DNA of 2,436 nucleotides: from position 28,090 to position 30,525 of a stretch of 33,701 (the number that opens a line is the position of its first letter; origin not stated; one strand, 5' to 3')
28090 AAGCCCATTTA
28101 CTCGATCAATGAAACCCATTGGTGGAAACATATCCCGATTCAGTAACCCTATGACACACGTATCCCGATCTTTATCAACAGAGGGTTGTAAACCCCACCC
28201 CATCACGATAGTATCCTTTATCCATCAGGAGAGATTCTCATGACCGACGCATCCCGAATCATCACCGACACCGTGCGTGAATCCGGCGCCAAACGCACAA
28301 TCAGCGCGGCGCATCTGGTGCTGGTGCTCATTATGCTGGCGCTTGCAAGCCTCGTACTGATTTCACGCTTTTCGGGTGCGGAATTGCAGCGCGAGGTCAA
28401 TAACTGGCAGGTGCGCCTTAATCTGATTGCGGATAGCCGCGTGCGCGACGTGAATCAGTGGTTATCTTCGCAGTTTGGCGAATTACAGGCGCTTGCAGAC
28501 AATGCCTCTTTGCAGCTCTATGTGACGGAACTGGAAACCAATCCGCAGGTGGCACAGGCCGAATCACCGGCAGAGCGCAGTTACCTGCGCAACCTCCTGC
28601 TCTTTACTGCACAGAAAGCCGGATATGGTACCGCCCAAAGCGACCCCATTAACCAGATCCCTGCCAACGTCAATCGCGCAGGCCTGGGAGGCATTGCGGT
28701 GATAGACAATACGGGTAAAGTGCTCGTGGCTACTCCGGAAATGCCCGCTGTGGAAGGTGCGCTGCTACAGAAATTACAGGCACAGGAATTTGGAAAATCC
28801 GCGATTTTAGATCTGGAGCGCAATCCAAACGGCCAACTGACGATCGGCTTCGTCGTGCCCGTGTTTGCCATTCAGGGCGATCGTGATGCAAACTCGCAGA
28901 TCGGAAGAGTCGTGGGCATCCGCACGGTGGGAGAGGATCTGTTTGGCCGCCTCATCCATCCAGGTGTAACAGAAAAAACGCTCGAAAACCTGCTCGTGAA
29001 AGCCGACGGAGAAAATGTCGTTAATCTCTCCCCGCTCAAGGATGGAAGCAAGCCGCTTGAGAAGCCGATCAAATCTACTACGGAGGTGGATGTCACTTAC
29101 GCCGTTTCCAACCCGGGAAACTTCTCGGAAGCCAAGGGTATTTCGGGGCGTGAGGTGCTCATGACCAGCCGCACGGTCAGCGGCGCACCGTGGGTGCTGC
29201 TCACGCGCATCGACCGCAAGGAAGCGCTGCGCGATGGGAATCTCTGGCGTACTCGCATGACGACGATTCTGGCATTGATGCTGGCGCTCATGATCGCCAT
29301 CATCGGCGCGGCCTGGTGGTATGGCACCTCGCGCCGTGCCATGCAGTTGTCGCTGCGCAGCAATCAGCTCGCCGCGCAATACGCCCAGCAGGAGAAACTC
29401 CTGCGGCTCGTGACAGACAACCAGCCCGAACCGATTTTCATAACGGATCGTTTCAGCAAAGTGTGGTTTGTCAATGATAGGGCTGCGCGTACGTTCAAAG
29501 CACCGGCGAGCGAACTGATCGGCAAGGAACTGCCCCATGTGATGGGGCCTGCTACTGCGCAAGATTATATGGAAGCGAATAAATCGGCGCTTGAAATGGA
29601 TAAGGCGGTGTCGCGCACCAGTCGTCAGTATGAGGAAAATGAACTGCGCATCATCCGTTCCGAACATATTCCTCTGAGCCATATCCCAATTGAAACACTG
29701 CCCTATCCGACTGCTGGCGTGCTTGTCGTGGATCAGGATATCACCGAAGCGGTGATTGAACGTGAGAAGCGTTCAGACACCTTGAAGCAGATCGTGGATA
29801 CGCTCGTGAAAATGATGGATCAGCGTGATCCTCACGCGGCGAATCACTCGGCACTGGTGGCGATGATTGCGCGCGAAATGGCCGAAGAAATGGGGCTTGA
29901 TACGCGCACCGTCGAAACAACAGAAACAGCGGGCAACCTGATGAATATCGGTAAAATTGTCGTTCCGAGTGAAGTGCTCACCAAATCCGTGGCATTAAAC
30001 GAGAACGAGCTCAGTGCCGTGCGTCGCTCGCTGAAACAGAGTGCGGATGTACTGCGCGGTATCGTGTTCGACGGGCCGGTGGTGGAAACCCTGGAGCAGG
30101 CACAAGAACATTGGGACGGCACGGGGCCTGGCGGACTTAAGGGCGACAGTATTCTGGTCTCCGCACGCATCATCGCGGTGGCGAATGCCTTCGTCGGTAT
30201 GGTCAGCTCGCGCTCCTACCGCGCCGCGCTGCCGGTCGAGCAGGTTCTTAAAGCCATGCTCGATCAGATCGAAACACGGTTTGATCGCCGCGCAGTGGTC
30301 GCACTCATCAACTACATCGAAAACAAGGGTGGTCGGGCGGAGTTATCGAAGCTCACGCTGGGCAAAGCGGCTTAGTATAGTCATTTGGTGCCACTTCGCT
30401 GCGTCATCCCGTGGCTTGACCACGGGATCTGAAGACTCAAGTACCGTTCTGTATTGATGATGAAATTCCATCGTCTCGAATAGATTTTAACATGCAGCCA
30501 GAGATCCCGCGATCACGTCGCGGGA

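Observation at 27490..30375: LapG-family periplasmic protease paired with a Cache-PAS membrane protein carrying a catalytically dead HD-GYP domain: candidate LapD-like switch on a different signalling module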

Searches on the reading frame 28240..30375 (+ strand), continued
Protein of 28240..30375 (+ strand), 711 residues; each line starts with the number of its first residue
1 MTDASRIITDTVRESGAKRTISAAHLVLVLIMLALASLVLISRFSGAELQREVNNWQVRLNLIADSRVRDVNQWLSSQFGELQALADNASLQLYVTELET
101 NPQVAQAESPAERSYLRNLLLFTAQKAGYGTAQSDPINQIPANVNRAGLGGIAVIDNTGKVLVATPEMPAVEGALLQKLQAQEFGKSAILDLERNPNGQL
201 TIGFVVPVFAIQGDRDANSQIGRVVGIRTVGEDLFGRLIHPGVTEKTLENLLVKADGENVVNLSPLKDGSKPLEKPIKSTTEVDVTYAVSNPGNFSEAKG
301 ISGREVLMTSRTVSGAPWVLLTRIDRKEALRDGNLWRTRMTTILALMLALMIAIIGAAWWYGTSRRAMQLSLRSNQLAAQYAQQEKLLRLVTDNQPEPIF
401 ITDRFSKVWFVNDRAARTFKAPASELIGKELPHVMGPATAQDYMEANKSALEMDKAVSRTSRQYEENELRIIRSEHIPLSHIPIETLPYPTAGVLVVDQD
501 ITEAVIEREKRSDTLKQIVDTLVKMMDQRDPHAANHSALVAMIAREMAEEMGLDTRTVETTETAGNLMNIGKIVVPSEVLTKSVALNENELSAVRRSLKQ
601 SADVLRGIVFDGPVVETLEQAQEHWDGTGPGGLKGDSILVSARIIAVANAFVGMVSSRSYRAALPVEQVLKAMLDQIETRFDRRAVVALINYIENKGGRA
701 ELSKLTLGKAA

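Call 52: find_encoding_contigs(protein=P0004, flank=10000, max_places=1)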
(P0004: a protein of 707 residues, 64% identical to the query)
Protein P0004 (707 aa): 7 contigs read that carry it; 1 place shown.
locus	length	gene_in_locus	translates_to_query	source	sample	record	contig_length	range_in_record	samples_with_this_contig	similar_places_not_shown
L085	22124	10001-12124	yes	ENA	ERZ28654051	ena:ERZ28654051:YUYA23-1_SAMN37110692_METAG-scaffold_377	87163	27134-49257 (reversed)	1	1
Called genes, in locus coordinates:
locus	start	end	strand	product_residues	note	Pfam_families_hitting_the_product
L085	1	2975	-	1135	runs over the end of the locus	-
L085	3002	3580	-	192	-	PF07811:TadE (weak)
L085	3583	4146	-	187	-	PF07811:TadE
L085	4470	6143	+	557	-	PF00413:Peptidase_M10 (weak), PF13688:Reprolysin_5 (weak), PF08548:Peptidase_M10_C, PF00353:HemolysinCabind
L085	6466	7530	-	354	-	PF00015:MCPsignal, PF02743:dCache_1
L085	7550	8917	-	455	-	PF00909:Ammonium_transp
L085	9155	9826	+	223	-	PF06035:Peptidase_C93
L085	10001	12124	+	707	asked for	PF13188:PAS_8 (faint), PF00989:PAS (weak), PF08448:PAS_4 (weak), PF13487:HD_5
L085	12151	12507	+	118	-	-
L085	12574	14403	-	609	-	PF00009:GTP_EFTU, PF01926:MMR_HSR1 (faint), PF22042:EF-G_D2, PF03144:GTP_EFTU_D2, PF00679:EFG_C, PF21018:BipA_C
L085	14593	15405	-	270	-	PF01513:NAD_kinase, PF20143:NAD_kinase_C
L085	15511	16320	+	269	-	PF00494:SQS_PSY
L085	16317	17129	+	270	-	PF00494:SQS_PSY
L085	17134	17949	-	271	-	-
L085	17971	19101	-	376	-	PF10098:DUF2336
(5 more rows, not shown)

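Call 53: find_encoding_contigs(protein=P0006, flank=10000, max_places=1)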
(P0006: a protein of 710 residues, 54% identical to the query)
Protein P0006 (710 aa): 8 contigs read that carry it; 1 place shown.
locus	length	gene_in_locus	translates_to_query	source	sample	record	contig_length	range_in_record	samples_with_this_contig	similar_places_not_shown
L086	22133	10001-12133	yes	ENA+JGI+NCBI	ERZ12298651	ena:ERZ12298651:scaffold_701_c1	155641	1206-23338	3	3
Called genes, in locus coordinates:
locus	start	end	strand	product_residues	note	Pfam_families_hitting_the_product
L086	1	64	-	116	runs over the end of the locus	-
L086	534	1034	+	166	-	-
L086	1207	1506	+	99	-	PF00829:Ribosomal_L21p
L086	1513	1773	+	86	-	PF01016:Ribosomal_L27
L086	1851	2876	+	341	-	PF01018:GTP1_OBG, PF02421:FeoB_N, PF01926:MMR_HSR1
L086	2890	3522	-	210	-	PF13462:Thioredoxin_4, PF01323:DSBA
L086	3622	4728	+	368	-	PF00696:AA_kinase, PF01472:PUA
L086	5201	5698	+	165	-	-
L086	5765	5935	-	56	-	-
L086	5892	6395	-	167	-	-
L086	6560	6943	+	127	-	-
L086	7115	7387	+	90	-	-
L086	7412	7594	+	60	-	-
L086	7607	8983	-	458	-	PF00909:Ammonium_transp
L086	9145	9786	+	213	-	PF06035:Peptidase_C93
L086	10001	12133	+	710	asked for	PF00989:PAS (faint), PF08448:PAS_4, PF13487:HD_5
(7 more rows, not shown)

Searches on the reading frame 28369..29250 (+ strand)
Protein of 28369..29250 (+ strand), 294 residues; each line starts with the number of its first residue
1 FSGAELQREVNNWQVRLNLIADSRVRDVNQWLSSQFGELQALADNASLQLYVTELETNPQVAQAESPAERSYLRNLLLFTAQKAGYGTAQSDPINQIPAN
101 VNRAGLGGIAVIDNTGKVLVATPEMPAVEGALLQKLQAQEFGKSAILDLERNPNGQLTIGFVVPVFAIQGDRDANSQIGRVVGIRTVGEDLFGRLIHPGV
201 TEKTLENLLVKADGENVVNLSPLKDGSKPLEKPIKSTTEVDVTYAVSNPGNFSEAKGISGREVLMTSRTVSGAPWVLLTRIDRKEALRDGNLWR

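Call 54: predict_structure(alignment_id=A2)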
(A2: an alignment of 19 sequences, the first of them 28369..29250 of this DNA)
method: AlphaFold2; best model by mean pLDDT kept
length: 294 residues; sequences in the alignment: 19
mean_pLDDT: 86.4   pTM: 0.82
mean pLDDT of the five models: 86.4, 86.2, 86.0, 85.9, 85.8
residues with pLDDT >= 90: 135; 70-90: 132; 50-70: 24; < 50: 3
segments of 3 or more residues with pLDDT < 50: none
pLDDT, mean of each block of 10 residues (from residue 1): 89 96 96 92 90 77 63 88 78 55 73 88 84 85 89 85 89 88 90 88 91 92 86 88 94 92 96 94 91 80
secondary structure, 60 per line:
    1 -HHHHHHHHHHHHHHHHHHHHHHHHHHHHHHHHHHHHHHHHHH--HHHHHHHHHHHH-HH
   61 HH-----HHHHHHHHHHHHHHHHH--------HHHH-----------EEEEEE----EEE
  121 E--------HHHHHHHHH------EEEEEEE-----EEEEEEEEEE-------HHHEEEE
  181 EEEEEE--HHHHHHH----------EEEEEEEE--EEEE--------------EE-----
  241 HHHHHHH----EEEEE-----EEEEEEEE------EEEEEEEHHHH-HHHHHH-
elements in order: H2-43 H46-57 H59-62 H68-84 H93-96 E108-113 E118-121 H130-138 E145-151 E157-166 E177-186 H189-195 E206-213 E216-219 H241-247 E252-256 E262-269 E276-282 H283-286 H288-293

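Call 56: fold_search(model_id=the predicted structure, library=pdb)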
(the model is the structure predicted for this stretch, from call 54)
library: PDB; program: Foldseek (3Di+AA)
matches with E <= 10: 1223; with E <= 0.001: 80
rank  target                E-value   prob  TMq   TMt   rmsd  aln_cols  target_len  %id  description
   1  9rc2                  4.9e-11  1.00  0.64  0.74   4.9       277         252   17  DvhD, periplasmic domain (released 2026-03-04)
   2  6mni_A                1.9e-07  1.00  0.50  0.56   7.4       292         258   11  Structure of the tandem CACHE domain of PscC (released 2019-10-16)
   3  2p7j_A                2.0e-07  1.00  0.51  0.55   6.4       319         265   13  Crystal structure of the domain of putative sensory box/GGDEF family protein from Vibrio parahaemolyticus (released 2007-05-01)
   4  3li9                  5.5e-07  1.00  0.46  0.51  11.2       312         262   15  Crystal Structure of the extracellular domain of the putative histidine kinase mmHK1S-Z2 (released 2010-05-05)
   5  3c8c_A                6.5e-07  1.00  0.46  0.54   7.4       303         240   12  Crystal structure of Mcp_N and cache domains of methyl-accepting chemotaxis protein from Vibrio cholerae (released 2008-02-19)
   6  6py3_A                6.9e-07  1.00  0.53  0.64   6.1       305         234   17  Crystal structure of ligand-binding domain of Pseudomonas fluorescens chemoreceptor CtaA in complex with L-isoleucine (released 2020-03-18)
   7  3lif_A                6.9e-07  1.00  0.50  0.58   6.2       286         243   13  Crystal Structure of the extracellular domain of the putative histidine kinase rpHK1S-Z16 (released 2010-05-05)
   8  5ave                  6.9e-07  1.00  0.45  0.51   7.8       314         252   12  The ligand binding domain of Mlp37 with serine (released 2016-03-02)
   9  9koo_B                8.8e-07  1.00  0.48  0.59   7.1       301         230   15  Ligand binding domain of Pseudomonas Aeruginosa PAO1 chemoreceptor PctA in complex with MHF (released 2025-11-26)
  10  3lid_A                9.3e-07  1.00  0.51  0.53   6.6       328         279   12  Crystal Structure of the extracellular domain of the putative histidine kinase vpHK1S-Z8 (released 2010-05-05)
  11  5ltx_B                9.9e-07  1.00  0.54  0.66   5.6       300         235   15  LIGAND BINDING DOMAIN OF PSEUDOMONAS AERUGINOSA PAO1 AMINO ACID CHEMORECEPTOR PCTA IN COMPLEX WITH L-MET (released 2017-09-20)
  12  8bmv_B                1.1e-06  1.00  0.60  0.69   4.5       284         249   13  Ligand binding domain of the P. Putida receptor McpH in complex with Uric acid (released 2024-07-24)
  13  5ere                  1.1e-06  1.00  0.49  0.29   5.8       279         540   11  Extracellular ligand binding receptor from Desulfohalobium retbaense DSM5692 (released 2016-08-10)
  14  6py3_B                1.2e-06  1.00  0.52  0.62   6.3       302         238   15  Crystal structure of ligand-binding domain of Pseudomonas fluorescens chemoreceptor CtaA in complex with L-isoleucine (released 2020-03-18)
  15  6iov_B                1.3e-06  1.00  0.40  0.50   8.3       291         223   12  The ligand binding domain of Mlp37 with arginine (released 2019-11-06)
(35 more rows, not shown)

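Call 72: search_protein_representatives(alignment_id=A2)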
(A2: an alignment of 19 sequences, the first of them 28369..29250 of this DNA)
Query: 19 sequences, 296 profile positions. Proteins with E-value up to 0.001 (for the whole library): 7450; up to 1e-10: 2618; up to 1e-30: 312. The best 150 are listed.
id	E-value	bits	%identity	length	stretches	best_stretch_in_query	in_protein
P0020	2.4e-117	407.6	-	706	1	1-296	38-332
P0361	7.5e-112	389.6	-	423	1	8-296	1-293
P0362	4.0e-107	374.1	-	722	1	1-296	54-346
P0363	1.4e-105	369.0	-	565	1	1-296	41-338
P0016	4.9e-105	367.2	-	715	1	3-296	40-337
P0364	2.7e-101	355.0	-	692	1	1-296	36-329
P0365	5.9e-100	350.6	-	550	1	1-295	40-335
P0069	1.4e-99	349.4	-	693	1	1-292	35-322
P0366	7.0e-99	347.0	-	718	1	1-295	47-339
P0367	2.0e-98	345.6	-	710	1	1-295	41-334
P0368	2.7e-98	345.1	-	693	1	3-296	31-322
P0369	3.8e-98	344.6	-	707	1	1-295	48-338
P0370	9.9e-98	343.3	-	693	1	1-295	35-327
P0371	6.4e-96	337.3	-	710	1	3-296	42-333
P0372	1.5e-95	336.1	-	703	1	1-295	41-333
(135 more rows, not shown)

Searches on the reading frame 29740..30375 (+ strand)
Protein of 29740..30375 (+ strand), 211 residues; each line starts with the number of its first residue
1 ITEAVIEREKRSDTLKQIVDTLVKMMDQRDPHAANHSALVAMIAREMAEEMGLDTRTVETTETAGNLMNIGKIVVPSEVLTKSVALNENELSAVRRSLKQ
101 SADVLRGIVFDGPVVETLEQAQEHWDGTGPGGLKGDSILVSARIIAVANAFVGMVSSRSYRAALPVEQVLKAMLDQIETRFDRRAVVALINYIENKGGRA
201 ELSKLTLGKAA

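Call 6: search_solved_structures(query=window:29740-30375:+, max_evalue=0.001, show_alignments=4)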
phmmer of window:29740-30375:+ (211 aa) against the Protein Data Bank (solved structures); distinct sequences matched with E-value up to 0.001: 5.
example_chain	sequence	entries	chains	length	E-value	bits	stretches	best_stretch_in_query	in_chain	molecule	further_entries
9rbz_A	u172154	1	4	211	4.6e-36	127.9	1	1-205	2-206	HD domain/sensory box protein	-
9rc0_A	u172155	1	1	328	6e-36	127.5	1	1-205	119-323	HD domain/sensory box protein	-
5z7c_A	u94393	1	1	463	4.2e-22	82.4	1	15-189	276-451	3'3'-cGAMP-specific phosphodiesterase 3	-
4mcw_A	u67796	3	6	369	3.6e-17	66.3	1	9-183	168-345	Metal dependent phosphohydrolase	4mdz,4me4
4r8z_A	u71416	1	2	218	2.9e-08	37.3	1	18-190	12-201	Cyclic di-GMP phosphodiesterase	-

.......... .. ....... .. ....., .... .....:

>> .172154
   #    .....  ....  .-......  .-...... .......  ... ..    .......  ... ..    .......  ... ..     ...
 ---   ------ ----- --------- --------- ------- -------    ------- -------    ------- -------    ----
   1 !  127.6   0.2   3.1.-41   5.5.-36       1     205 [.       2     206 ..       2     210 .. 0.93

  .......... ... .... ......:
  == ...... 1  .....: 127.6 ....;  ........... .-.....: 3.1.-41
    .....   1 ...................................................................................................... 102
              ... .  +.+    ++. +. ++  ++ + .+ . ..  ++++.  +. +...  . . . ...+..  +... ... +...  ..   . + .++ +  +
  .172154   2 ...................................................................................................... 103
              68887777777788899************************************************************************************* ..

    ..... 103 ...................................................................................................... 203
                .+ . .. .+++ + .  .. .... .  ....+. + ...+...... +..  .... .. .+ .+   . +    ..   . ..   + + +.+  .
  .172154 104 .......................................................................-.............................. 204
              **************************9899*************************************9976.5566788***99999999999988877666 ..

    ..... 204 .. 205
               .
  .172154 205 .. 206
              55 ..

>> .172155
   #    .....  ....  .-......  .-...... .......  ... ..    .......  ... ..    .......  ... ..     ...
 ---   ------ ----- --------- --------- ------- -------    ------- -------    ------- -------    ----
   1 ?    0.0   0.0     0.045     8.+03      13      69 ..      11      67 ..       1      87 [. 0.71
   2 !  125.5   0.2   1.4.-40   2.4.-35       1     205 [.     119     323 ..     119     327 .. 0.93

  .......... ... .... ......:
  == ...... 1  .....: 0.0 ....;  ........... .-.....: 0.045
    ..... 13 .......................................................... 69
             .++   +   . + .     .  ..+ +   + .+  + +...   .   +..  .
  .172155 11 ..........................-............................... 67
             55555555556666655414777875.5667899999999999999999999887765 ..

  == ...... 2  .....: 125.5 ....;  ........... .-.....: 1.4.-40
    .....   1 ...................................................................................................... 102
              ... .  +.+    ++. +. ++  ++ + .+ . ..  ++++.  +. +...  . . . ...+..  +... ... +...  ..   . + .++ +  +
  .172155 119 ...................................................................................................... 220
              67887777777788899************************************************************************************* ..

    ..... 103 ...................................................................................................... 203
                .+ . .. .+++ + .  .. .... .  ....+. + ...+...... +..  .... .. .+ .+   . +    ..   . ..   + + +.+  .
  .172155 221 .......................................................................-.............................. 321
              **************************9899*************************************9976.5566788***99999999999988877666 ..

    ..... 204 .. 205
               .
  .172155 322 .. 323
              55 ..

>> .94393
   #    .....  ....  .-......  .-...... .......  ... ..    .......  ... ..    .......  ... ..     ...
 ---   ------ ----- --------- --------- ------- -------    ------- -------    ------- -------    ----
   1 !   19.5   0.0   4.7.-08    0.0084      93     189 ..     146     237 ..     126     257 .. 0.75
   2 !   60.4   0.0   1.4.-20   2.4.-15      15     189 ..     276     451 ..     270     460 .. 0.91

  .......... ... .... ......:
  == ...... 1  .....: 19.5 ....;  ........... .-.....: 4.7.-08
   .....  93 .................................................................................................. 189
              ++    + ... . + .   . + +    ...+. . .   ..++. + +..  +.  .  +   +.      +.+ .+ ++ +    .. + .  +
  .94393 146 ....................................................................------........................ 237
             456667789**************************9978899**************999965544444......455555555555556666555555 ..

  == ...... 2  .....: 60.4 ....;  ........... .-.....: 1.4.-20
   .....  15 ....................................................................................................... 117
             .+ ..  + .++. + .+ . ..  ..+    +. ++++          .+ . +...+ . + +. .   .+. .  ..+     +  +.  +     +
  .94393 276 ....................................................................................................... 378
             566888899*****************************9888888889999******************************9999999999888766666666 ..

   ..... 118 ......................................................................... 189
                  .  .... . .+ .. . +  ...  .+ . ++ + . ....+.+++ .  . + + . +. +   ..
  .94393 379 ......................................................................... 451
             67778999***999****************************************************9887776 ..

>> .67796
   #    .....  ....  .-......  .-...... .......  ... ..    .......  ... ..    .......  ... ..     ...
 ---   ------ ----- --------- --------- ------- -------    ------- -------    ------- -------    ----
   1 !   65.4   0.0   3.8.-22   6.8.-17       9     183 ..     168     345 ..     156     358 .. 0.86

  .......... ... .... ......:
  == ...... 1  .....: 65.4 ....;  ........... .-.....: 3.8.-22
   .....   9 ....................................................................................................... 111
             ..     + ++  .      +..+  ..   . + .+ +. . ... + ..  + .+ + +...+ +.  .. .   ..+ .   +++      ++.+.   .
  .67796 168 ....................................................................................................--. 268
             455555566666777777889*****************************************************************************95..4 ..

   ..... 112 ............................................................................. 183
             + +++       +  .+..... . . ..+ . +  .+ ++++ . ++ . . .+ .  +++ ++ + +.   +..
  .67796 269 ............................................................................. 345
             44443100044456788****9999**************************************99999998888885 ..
